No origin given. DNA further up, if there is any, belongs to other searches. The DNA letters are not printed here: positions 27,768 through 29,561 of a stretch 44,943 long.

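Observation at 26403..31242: B12 glutamate-mutase-like operon with two divergent E-subunit paralogs, no methylaspartase and no canonical active-site Glu motif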

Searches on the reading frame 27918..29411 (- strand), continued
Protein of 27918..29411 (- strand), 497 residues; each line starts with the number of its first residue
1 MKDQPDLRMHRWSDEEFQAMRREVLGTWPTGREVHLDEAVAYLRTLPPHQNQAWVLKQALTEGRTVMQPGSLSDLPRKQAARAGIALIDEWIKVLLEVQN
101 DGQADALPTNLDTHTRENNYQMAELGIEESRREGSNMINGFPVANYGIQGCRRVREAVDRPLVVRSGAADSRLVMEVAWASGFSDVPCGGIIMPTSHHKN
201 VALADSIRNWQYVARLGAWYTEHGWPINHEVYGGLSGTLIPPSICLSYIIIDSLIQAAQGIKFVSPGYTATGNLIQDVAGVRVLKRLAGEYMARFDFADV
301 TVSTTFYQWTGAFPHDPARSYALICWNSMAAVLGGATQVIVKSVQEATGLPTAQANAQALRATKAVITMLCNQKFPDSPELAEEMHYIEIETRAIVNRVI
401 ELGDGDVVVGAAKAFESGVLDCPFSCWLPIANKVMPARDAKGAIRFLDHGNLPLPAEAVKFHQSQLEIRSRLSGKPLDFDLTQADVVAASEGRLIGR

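Call 35: find_encoding_contigs(protein=P0142, flank=8000, max_places=2)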
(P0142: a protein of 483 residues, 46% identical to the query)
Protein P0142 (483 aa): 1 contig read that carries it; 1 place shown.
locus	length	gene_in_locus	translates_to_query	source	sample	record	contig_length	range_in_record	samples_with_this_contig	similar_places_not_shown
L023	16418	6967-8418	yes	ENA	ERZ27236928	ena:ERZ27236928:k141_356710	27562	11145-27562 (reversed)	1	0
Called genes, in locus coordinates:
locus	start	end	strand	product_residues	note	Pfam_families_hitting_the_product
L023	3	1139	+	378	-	?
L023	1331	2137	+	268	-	PF09339:HTH_IclR, PF01614:IclR_C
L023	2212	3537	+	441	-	PF13433:Peripla_BP_5, PF13458:Peripla_BP_6, PF01094:ANF_receptor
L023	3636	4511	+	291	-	PF02653:BPD_transp_2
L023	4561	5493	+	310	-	PF02653:BPD_transp_2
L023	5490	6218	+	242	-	PF00005:ABC_tran, PF13304:AAA_21 (faint), PF12399:BCA_ABC_TP_C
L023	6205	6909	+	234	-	PF00005:ABC_tran, PF13304:AAA_21 (weak)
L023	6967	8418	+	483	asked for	PF06368:Met_asp_mut_E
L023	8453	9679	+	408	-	PF08442:ATP-grasp_2, PF13549:ATP-grasp_5, PF24948:Citrate_synth_N, PF16114:Citrate_bind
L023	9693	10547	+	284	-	PF02629:CoA_binding, PF13380:CoA_binding_2, PF13607:Succ_CoA_lig, PF00549:Ligase_CoA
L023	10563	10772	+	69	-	PF13237:Fer4_10 (weak), PF12838:Fer4_7 (weak), PF13187:Fer4_9, PF13484:Fer4_16 (faint), PF00037:Fer4 (faint)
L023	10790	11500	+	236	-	PF00753:Lactamase_B, PF13483:Lactamase_B_3, PF12706:Lactamase_B_2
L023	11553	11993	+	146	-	PF02310:B12-binding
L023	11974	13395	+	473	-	PF13941:MutL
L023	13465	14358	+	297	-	PF03328:HpcH_HpaI, PF15617:C-C_Bond_Lyase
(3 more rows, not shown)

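Call 45: search_protein_families(library=pfam, proteins=[L019:13501-14595:+, L019:9798-10370:+, L021:5049-5960:-, L008:1493-2272:+, L008:2303-3469:+], max_evalue=0.01)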
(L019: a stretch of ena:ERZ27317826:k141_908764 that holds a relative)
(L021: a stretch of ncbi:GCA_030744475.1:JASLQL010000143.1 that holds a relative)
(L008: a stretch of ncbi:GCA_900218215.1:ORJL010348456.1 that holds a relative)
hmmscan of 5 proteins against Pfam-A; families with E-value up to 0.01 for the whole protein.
L019:13501-14595:+ (364 aa): 2 families
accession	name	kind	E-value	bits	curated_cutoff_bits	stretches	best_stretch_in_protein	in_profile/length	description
PF13378.12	MR_MLE_C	-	6.5e-29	101.6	29.4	1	136-336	3-206/219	Enolase C-terminal domain-like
PF02746.21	MR_MLE_N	-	0.00058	20.5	22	1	12-92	8-85/117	Mandelate racemase / muconate lactonizing enzyme, N-terminal domain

L019:9798-10370:+ (190 aa): 2 families
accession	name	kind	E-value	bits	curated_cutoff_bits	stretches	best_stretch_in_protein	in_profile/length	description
PF02743.24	dCache_1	-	0.00013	22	45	1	91-188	50-155/240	Cache domain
PF16736.11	sCache_like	-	0.0065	17.2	27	1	117-181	48-114/117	Single Cache-like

L021:5049-5960:- (303 aa): 2 families
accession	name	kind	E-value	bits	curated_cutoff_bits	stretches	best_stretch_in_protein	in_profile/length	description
PF08238.18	Sel1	-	4.9e-50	166.6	30.7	6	53-88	1-36/36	Sel1 repeat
PF23310.1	TPR_27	-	1.6e-06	28.2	27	0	72-98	44-70/110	Plant tetratrico peptide repeats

L008:1493-2272:+ (259 aa): 2 families
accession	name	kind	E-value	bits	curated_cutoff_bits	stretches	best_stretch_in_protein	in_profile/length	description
PF00378.25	ECH_1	-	1.6e-53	182.1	27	1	10-258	2-250/251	Enoyl-CoA hydratase/isomerase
PF16113.10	ECH_2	-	2.1e-34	120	27.2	1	15-196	2-185/335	Enoyl-CoA hydratase/isomerase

L008:2303-3469:+ (388 aa): 4 families
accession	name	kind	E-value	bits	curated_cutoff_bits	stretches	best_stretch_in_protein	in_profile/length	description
PF00441.29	Acyl-CoA_dh_1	-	1.2e-41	142.8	22.4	1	225-375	2-149/150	Acyl-CoA dehydrogenase, C-terminal domain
PF02771.21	Acyl-CoA_dh_N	-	1.3e-20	74.3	22.9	1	6-117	1-112/113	Acyl-CoA dehydrogenase, N-terminal domain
PF02770.24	Acyl-CoA_dh_M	-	7.7e-17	61.7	33.3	1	122-197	1-79/97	Acyl-CoA dehydrogenase, middle domain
PF08028.16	Acyl-CoA_dh_2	-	5.5e-15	56.3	22.7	1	241-352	3-121/134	Acyl-CoA dehydrogenase, C-terminal domain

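Call 53: search_protein_families(library=ncbifam, proteins=[L008:2303-3469:+, L008:1493-2272:+], max_evalue=0.00001)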
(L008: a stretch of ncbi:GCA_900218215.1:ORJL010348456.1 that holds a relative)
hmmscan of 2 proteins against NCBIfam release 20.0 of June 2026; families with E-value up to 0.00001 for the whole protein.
L008:2303-3469:+ (388 aa): 21 families
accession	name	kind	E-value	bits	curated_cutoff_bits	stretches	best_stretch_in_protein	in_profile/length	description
NF042439.1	SulpropCoADesulf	equivalog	1.4e-79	267.6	600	1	13-383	1-378/379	3-sulfinopropanoyl-CoA desulfinase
NF042972.1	AcrlCoAredClosAcrC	equivalog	2.1e-73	247.2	640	1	1-375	1-376/378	acryloyl-CoA reductase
NF045552.1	GlutCoADH_Des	equivalog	2e-54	185.2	470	1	1-380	1-384/387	glutaryl-CoA dehydrogenase Acd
NF008997.0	PRK12341.1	equivalog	1.6e-53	182.1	537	1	1-367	1-368/382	acyl-CoA dehydrogenase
NF045652.1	ProlPCPDhRedW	equivalog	2.4e-47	161.6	650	1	44-373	39-371/376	L-prolyl-[peptidyl-carrier protein] dehydrogenase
NF043006.1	CyhCrbnylCoADH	equivalog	5.3e-47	160.6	650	1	6-375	5-375/380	cyclohexane-1-carbonyl-CoA dehydrogenase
NF002885.1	PRK03354.1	equivalog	5.6e-47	160.6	540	1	1-368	1-366/378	crotonobetainyl-CoA dehydrogenase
NF053553.1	prodigi_MBC_PigA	equivalog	6.5e-47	160.5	500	1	1-375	1-379/381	prodigiosin MBC biosynthesis dehydrogenase PigA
NF058590.1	AcCoDHFadEBacil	equivalog_domain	1.5e-38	132.7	600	1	43-378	60-413/586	acyl-CoA dehydrogenase FadE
TIGR03207.1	cyc_hxne_CoA_dh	equivalog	1.7e-37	129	575.35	1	5-374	1-370/372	cyclohexanecarboxyl-CoA dehydrogenase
TIGR03203.1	pimD_small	equivalog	3.2e-32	112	652.7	1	2-354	1-355/378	pimeloyl-CoA dehydrogenase small subunit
NF049984.1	Rv1679_FadE16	equivalog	1.7e-24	86.8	600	1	26-356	14-346/371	Rv1679 family acyl-CoA dehydrogenase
NF052270.1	Staph_DH_FadE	equivalog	1.1e-20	73.8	600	1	102-367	121-385/400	acyl-CoA dehydrogenase FadE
NF007000.1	PRK09463.1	subfamily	2.6e-19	69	600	1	39-141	76-179/726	acyl-CoA dehydrogenase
TIGR03204.1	pimC_large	equivalog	2.7e-19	69.3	623.85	1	45-314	49-318/395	pimeloyl-CoA dehydrogenase large subunit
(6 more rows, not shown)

L008:1493-2272:+ (259 aa): 69 families (the best 25 are shown)
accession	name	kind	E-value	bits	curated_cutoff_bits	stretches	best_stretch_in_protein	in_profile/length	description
NF004635.0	PRK05981.1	equivalog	1.2e-57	195.5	351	1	1-259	1-266/266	enoyl-CoA hydratase/isomerase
TIGR02280.1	PaaB1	equivalog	1.2e-53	182.3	345.15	1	9-259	4-256/256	2-(1,2-epoxy-1,2-dihydrophenyl)acetyl-CoA isomerase PaaG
NF006699.0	PRK09245.1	subfamily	4.5e-53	180.2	354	1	5-258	4-265/266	crotonase/enoyl-CoA hydratase family protein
NF004475.0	PRK05809.1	subfamily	8.7e-51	172.9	394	1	1-258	1-259/260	short-chain-enoyl-CoA hydratase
NF006109.0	PRK08260.1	subfamily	1.4e-50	172.2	320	1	1-258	1-277/296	enoyl-CoA hydratase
NF006107.0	PRK08258.1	equivalog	2.4e-50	171.4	330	1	4-259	17-277/277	enoyl-CoA hydratase family protein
NF051848.1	EnCoAHydtEchA19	equivalog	1.1e-49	169.4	400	1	6-258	2-257/258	enoyl-CoA hydratase EchA19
NF005802.0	PRK07657.1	equivalog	9.5e-48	163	363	1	11-259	11-260/260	enoyl-CoA hydratase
NF004857.0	PRK06210.1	equivalog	1.3e-47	162.5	341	1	2-258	6-274/275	enoyl-CoA hydratase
NF004840.0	PRK06190.1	equivalog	2.1e-45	155.4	253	1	5-250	5-249/260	enoyl-CoA hydratase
NF006007.0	PRK08138.1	subfamily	3.1e-44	151.3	355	1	10-259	14-261/261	enoyl-CoA hydratase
NF046063.1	oxepin_alt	equivalog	2.6e-43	148.3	300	1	6-255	2-254/254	oxepin-CoA hydrolase, alternative type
NF004517.0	PRK05862.1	equivalog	4.1e-43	147.7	396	1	1-257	1-255/257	enoyl-CoA hydratase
NF004725.0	PRK06072.1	equivalog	4.6e-43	147.7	293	1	6-259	2-248/248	enoyl-CoA hydratase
NF004525.0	PRK05870.1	equivalog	5.6e-43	147.7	285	1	4-251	3-249/249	enoyl-CoA hydratase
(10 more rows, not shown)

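Call 57: find_encoding_contigs(protein=P0124, flank=10000, max_places=2)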
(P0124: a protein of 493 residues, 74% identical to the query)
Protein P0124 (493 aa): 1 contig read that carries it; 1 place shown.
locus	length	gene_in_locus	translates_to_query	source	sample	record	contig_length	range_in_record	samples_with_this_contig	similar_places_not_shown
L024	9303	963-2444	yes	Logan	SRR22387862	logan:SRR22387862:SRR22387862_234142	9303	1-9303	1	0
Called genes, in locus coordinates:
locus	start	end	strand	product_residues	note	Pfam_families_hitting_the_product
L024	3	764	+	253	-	?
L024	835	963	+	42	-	-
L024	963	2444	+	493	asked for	PF06368:Met_asp_mut_E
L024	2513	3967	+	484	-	PF06368:Met_asp_mut_E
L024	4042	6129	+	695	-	PF02629:CoA_binding (weak), PF13380:CoA_binding_2, PF13607:Succ_CoA_lig, PF13549:ATP-grasp_5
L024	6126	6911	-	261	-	PF03401:TctC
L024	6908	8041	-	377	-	PF02771:Acyl-CoA_dh_N, PF02770:Acyl-CoA_dh_M, PF00441:Acyl-CoA_dh_1, PF08028:Acyl-CoA_dh_2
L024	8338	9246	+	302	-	PF00106:adh_short, PF08659:KR, PF13561:adh_short_C2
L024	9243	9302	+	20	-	?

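Call 62: search_solved_structures(query=L008:2303-3469:+, max_evalue=1e-30)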
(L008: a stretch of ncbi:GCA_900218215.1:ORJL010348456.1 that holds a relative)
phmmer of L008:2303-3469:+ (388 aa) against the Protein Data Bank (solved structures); distinct sequences matched with E-value up to 1e-30: 54.
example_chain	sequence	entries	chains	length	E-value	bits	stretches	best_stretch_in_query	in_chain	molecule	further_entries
4l1f_A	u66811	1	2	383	4.8e-63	216.7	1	1-366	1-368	Acyl-CoA dehydrogenase domain protein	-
3pfd_A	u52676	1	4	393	2.4e-57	198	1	3-368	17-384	Acyl-CoA dehydrogenase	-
5ol2_C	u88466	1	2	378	6.2e-56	193.3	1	9-372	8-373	Acyl-CoA dehydrogenase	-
1ukw_A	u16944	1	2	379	6.9e-55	189.9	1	1-376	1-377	acyl-CoA dehydrogenase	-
5lnx_A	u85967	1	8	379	1.8e-53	185.2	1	6-377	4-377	Acyl-CoA dehydrogenase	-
5af7_A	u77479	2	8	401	2.7e-53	184.6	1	3-382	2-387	ACYL-COA DEHYDROGENASE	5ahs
4n5f_A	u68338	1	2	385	6.3e-53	183.4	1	1-373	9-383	Putative acyl-CoA dehydrogenase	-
1jqi_A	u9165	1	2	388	3.7e-52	180.9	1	4-376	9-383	short chain acyl-CoA dehydrogenase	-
7y0a_A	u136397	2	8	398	4e-52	180.8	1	4-376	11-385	Short-chain specific acyl-CoA dehydrogenase, mitochondrial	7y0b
2vig_A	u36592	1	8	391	4.7e-52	180.5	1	4-376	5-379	SHORT-CHAIN SPECIFIC ACYL-COA DEHYDROGENASE,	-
8sgs_A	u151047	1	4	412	5.6e-52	180.3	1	4-376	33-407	Short-chain specific acyl-CoA dehydrogenase, mitochondrial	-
8i4p_A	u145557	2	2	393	9.2e-52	179.6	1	3-374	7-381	Acyl-CoA dehydrogenase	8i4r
7w0j_A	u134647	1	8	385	1.1e-51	179.3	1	3-373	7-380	Acyl-CoA dehydrogenase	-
9w60_A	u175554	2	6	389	1.3e-51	179.1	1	1-371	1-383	Butyryl CoA dehydrogenase apo protein | Butyryl CoA Dehydrogenase with FAD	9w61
4u83_A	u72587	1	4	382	1.2e-50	175.9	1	5-372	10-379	Acyl-CoA dehydrogenase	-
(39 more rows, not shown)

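Call 77: predict_structure(alignment_id=A2)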
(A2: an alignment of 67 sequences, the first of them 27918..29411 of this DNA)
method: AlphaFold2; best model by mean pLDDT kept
length: 497 residues; sequences in the alignment: 67
mean_pLDDT: 92.9   pTM: 0.93
mean pLDDT of the five models: 92.9, 92.7, 92.4, 92.2, 91.9
residues with pLDDT >= 90: 408; 70-90: 67; 50-70: 15; < 50: 7
segments of 3 or more residues with pLDDT < 50: 1-3, 78-81
pLDDT, mean of each block of 10 residues (from residue 1): 68 97 98 98 98 98 95 58 77 96 96 92 95 87 97 98 92 98 95 91 95 98 98 85 97 98 97 96 98 98 93 83 94 98 78 90 98 95 99 99 98 97 93 96 97 98 97 94 89 72
secondary structure, 60 per line:
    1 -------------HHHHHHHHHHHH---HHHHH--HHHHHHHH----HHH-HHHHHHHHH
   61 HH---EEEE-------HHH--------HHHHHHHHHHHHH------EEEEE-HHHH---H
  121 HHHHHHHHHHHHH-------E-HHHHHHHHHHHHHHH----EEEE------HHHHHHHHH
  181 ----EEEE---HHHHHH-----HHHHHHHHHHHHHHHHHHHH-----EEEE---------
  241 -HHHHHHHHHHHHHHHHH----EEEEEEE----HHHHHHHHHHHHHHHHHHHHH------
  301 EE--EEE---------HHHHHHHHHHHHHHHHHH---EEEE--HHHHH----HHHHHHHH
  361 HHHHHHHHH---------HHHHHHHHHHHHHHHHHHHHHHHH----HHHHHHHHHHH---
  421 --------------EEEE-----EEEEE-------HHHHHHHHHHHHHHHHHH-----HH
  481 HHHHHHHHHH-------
elements in order: H14-25 H29-33 H36-43 H52-62 E66-69 H88-100 E107-111 H113-116 H120-133 H143-157 E162-165 H172-180 E185-188 H192-197 H203-222 E228-231 H242-258 E263-269 H274-294 E305-307 H317-334 E338-341 H344-348 H353-369 H379-402 H407-417 E435-438 E444-448 H456-473 H479-490
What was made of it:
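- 29169..29204 (-): 36-nt in-frame insertion (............) in B, directly before Arg66. It is found only in the window lineage. Modelled as a low-confidence loop, pLDDT 58-77 and <50 at residues 78-81 (call 77).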

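Call 85: fold_search(model_id=the predicted structure, library=pdb)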
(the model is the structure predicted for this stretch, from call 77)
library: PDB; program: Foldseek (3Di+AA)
matches with E <= 10: 1589; with E <= 0.001: 119
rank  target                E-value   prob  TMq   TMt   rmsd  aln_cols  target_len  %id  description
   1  6h9e_B                1.4e-52  1.00  0.94  0.97   1.5       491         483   43  Structure of glutamate mutase reconstituted with homo-coenzyme B12 (released 2019-08-14)
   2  1cb7_B                1.4e-52  1.00  0.94  0.97   1.4       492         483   43  GLUTAMATE MUTASE FROM CLOSTRIDIUM COCHLEARIUM RECONSTITUTED WITH METHYL-COBALAMIN (released 2000-02-28)
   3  8t0v_A                2.9e-09  1.00  0.51  0.49   5.4       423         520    7  Closed state of lysine 5,6-aminomutase from Thermoanaerobacter tengcongensis (released 2024-07-03)
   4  6oxd_A                6.3e-09  1.00  0.52  0.36  24.2       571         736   15  Structure of Mycobacterium tuberculosis methylmalonyl-CoA mutase with adenosyl cobalamin (released 2019-11-13)
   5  8gju_L                8.2e-09  1.00  0.54  0.41   6.1       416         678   14  Crystal structure of human methylmalonyl-CoA mutase (MMUT) in complex with methylmalonic acidemia type A protein (MMAA (released 2023-08-09)
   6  8gju_K                1.8e-08  1.00  0.54  0.40   6.1       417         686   13  Crystal structure of human methylmalonyl-CoA mutase (MMUT) in complex with methylmalonic acidemia type A protein (MMAA (released 2023-08-09)
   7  3bic_A                1.9e-08  1.00  0.51  0.37   7.0       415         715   14  Crystal structure of human methylmalonyl-CoA mutase (released 2007-12-25)
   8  3bic_B                2.3e-08  1.00  0.51  0.37   6.9       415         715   14  Crystal structure of human methylmalonyl-CoA mutase (released 2007-12-25)
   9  8gju_J                3.0e-08  1.00  0.51  0.38  17.5       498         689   13  Crystal structure of human methylmalonyl-CoA mutase (MMUT) in complex with methylmalonic acidemia type A protein (MMAA (released 2023-08-09)
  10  5req_A                3.9e-08  1.00  0.52  0.37   8.1       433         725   14  Methylmalonyl-COA MUTASE, Y89F Mutant, substrate complex (released 1998-08-12)
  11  9q1a_C                4.2e-08  1.00  0.53  0.51   5.8       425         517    9  Open state of lysine 5,6-aminomutase from Thermoanaerobacter tengcongensis (released 2025-09-03)
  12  8gju_H                4.4e-08  1.00  0.52  0.39  19.0       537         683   13  Crystal structure of human methylmalonyl-CoA mutase (MMUT) in complex with methylmalonic acidemia type A protein (MMAA (released 2023-08-09)
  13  1req_A                4.9e-08  1.00  0.53  0.37  18.6       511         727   13  METHYLMALONYL-COA MUTASE (released 1997-01-27)
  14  6oxc_A                5.4e-08  1.00  0.51  0.36  20.7       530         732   15  Structure of Mycobacterium tuberculosis methylmalonyl-CoA mutase with adenosyl cobalamin (released 2019-11-13)
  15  2xij                  6.3e-08  1.00  0.51  0.37   7.2       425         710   14  Crystal structure of human methylmalonyl-CoA mutase in complex with adenosylcobalamin (released 2010-09-29)
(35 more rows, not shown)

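Call 94: list_cluster_members(proteins=[P0122, P0005, P0388, P0001, P0121])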
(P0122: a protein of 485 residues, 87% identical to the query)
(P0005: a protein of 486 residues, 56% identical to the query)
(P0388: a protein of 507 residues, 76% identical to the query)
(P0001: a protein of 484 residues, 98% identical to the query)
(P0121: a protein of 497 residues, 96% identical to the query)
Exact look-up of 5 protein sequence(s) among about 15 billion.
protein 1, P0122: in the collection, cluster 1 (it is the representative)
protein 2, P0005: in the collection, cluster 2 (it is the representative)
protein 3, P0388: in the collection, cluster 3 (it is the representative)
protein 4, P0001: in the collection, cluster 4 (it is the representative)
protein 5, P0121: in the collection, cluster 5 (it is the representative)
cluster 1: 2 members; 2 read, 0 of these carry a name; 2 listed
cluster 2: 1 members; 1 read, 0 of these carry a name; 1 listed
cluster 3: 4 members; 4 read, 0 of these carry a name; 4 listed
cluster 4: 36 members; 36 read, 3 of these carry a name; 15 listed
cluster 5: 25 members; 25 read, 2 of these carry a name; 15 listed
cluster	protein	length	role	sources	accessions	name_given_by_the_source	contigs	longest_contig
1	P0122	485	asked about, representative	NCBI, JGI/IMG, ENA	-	-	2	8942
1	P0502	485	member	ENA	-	-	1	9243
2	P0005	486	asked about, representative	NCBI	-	-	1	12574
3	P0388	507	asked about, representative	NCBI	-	-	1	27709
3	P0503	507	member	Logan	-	-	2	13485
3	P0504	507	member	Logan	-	-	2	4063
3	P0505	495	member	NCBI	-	-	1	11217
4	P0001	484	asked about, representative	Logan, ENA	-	-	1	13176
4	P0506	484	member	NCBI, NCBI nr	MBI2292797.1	MAG: methylaspartate mutase subunit E [Betaproteobacteria bacterium] | methylaspartate mutase subunit E [Betaproteobacteria bacterium]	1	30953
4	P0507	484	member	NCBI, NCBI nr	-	-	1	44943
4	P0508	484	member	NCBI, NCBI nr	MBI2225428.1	MAG: methylaspartate mutase subunit E [Betaproteobacteria bacterium] | methylaspartate mutase subunit E [Betaproteobacteria bacterium]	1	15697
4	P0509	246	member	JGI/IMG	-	methylaspartate mutase epsilon subunit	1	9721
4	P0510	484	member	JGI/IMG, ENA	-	-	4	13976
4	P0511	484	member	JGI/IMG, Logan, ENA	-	-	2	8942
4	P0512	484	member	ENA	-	-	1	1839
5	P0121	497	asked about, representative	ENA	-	-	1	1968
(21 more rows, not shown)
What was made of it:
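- NCBI names both 'methylaspartate mutase subunit E' (call 94).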
